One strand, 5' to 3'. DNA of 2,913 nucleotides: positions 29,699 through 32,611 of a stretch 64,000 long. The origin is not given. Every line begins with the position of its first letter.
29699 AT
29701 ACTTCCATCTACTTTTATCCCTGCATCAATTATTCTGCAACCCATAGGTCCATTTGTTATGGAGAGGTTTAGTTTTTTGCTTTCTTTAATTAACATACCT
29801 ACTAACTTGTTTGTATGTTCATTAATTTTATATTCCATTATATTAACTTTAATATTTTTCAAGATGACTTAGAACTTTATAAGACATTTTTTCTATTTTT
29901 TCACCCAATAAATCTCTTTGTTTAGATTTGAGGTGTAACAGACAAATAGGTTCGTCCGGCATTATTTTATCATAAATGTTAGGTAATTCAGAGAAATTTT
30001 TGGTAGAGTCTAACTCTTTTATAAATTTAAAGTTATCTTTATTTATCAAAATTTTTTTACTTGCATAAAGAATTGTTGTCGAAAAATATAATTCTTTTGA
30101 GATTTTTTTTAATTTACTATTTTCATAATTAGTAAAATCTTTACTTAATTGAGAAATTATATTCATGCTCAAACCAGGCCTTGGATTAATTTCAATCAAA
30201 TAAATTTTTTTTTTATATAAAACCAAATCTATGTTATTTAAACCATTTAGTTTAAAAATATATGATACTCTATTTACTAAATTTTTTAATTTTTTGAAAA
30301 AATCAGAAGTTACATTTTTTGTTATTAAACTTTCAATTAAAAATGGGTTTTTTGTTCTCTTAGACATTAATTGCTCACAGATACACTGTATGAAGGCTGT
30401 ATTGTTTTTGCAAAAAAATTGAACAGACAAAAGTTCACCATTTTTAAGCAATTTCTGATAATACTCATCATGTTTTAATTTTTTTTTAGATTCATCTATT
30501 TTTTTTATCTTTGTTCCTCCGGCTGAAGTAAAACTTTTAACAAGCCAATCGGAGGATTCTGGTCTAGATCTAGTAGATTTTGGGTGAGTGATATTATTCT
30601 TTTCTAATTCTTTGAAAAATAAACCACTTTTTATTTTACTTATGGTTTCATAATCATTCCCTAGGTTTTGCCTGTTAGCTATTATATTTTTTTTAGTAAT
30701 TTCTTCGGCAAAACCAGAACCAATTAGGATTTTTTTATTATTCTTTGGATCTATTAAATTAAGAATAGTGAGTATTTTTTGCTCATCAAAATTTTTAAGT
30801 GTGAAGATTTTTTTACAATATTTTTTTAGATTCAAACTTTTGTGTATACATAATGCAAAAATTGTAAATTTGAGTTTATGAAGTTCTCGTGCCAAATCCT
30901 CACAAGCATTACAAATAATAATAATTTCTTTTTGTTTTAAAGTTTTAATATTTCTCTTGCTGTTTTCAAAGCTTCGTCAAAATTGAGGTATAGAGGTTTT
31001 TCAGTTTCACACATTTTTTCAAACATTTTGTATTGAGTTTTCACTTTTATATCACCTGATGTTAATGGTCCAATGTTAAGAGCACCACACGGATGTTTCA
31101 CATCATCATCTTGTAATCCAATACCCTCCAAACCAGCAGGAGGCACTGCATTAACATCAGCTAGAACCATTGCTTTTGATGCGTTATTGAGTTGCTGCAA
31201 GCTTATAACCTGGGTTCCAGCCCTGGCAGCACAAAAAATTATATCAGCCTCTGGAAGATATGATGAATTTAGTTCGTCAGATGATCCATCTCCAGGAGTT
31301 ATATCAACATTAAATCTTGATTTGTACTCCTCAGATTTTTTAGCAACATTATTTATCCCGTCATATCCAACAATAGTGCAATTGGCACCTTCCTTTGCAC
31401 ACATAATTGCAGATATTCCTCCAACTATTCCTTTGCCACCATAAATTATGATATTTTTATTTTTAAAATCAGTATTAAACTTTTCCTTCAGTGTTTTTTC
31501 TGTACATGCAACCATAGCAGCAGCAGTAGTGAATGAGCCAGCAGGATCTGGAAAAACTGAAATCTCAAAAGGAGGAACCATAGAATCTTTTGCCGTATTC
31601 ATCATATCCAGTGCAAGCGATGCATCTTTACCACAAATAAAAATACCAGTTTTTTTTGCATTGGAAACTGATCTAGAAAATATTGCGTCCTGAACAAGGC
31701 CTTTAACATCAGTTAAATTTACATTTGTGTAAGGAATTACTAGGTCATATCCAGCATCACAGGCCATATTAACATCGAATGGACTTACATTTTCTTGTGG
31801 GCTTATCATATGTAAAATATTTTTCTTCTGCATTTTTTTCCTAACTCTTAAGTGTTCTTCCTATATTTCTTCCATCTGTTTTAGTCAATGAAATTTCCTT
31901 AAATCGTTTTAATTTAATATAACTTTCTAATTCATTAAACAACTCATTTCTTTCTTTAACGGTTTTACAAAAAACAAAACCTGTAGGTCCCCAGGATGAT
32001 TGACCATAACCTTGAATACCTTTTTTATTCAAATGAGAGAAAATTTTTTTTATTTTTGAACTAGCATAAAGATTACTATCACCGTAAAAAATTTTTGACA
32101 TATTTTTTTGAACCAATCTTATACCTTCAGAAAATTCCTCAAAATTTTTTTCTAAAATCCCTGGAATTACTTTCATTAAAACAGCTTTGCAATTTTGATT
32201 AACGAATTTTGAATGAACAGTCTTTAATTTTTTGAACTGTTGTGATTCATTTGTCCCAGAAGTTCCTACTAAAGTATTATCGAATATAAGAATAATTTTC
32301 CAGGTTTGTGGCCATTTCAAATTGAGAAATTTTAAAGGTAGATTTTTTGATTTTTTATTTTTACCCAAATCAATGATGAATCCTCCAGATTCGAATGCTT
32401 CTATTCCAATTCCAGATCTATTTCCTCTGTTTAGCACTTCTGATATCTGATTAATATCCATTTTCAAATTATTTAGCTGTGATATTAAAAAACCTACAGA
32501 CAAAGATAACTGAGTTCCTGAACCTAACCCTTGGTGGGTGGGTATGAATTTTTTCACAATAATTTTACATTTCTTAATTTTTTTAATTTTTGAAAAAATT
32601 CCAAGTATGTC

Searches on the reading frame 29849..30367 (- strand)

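Call 19: search_protein_families(library=pfam, proteins=[window:29849-30367:-], max_evalue=0.00001)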
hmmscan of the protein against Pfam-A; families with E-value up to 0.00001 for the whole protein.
window:29849-30367:- (172 aa): 1 family
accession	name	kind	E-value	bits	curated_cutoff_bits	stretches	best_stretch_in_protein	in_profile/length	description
PF02655.19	ATP-grasp_3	-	2.1e-06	28.4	23.2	1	26-64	118-157/160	ATP-grasp domain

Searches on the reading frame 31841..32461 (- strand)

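Call 19: search_protein_families(library=pfam, proteins=[window:31841-32461:-], max_evalue=0.00001)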
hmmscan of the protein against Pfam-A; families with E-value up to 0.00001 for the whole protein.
window:31841-32461:- (206 aa): 0 families

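Call 22: search_protein_families(library=pfam, proteins=[window:31841-32461:-], max_evalue=1)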
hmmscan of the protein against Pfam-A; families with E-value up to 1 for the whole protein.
window:31841-32461:- (206 aa): 2 families
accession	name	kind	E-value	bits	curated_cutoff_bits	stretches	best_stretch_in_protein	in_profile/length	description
PF05427.16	FIBP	-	0.023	14.5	21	1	74-158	231-313/360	Acidic fibroblast growth factor binding (FIBP)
PF08544.19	GHMP_kinases_C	-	0.026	15.4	21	1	100-181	3-82/85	GHMP kinases C terminal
